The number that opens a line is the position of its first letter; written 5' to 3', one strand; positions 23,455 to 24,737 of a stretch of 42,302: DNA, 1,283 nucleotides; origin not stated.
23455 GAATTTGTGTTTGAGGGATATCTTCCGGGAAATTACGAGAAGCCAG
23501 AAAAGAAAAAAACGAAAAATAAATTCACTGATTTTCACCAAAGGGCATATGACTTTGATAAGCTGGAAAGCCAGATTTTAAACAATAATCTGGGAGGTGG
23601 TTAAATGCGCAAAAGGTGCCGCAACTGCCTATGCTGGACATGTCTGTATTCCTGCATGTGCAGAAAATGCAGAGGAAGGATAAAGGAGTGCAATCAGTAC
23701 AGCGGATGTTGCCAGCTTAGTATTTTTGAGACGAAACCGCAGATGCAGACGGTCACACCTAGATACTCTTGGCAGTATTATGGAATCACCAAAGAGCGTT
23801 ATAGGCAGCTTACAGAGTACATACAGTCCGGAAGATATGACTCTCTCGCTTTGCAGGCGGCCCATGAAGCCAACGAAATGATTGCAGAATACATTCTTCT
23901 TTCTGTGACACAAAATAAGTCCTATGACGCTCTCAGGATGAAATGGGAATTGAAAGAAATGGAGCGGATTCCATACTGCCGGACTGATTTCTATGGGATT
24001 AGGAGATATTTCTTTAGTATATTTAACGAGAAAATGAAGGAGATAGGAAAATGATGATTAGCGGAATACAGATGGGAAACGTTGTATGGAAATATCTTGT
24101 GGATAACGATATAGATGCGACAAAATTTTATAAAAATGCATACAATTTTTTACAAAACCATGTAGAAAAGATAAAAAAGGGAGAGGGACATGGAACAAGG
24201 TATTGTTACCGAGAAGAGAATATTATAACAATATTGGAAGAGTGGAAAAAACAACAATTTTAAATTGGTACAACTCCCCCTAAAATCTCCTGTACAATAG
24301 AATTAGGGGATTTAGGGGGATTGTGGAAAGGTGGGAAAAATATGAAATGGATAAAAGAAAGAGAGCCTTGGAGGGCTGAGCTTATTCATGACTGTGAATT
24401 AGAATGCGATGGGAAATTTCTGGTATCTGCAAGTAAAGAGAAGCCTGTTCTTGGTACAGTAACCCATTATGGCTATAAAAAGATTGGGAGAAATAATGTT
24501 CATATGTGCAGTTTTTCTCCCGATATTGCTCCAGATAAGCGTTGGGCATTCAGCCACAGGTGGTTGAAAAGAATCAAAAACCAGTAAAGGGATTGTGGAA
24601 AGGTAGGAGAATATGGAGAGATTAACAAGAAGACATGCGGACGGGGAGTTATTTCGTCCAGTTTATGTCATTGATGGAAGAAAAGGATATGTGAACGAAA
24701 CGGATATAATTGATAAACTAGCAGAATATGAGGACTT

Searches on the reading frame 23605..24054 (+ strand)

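Call 59: search_protein_families(library=pfam, proteins=[window:23605-24054:+], max_evalue=0.05)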
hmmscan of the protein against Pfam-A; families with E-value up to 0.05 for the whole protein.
window:23605-24054:+ (149 aa): 0 families

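Call 74: search_protein_families(library=phrogs, proteins=[window:23605-24054:+], max_evalue=0.001)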
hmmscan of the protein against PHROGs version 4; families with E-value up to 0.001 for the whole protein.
window:23605-24054:+ (149 aa): 1 family
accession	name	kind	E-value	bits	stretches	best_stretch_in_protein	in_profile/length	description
phrog_11237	-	unknown function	1.7e-06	29.3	1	84-144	84-138/139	-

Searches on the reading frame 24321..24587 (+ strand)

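Call 59: search_protein_families(library=pfam, proteins=[window:24321-24587:+], max_evalue=0.05)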
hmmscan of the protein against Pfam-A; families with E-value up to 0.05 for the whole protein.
window:24321-24587:+ (88 aa): 1 family
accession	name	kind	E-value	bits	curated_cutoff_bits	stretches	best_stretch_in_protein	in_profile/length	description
PF20610.3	TED_2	-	0.048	14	27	0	30-82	43-95/131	Thioester domain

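Call 74: search_protein_families(library=phrogs, proteins=[window:24321-24587:+], max_evalue=0.001)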
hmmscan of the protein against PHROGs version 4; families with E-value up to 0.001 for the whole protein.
window:24321-24587:+ (88 aa): 0 families
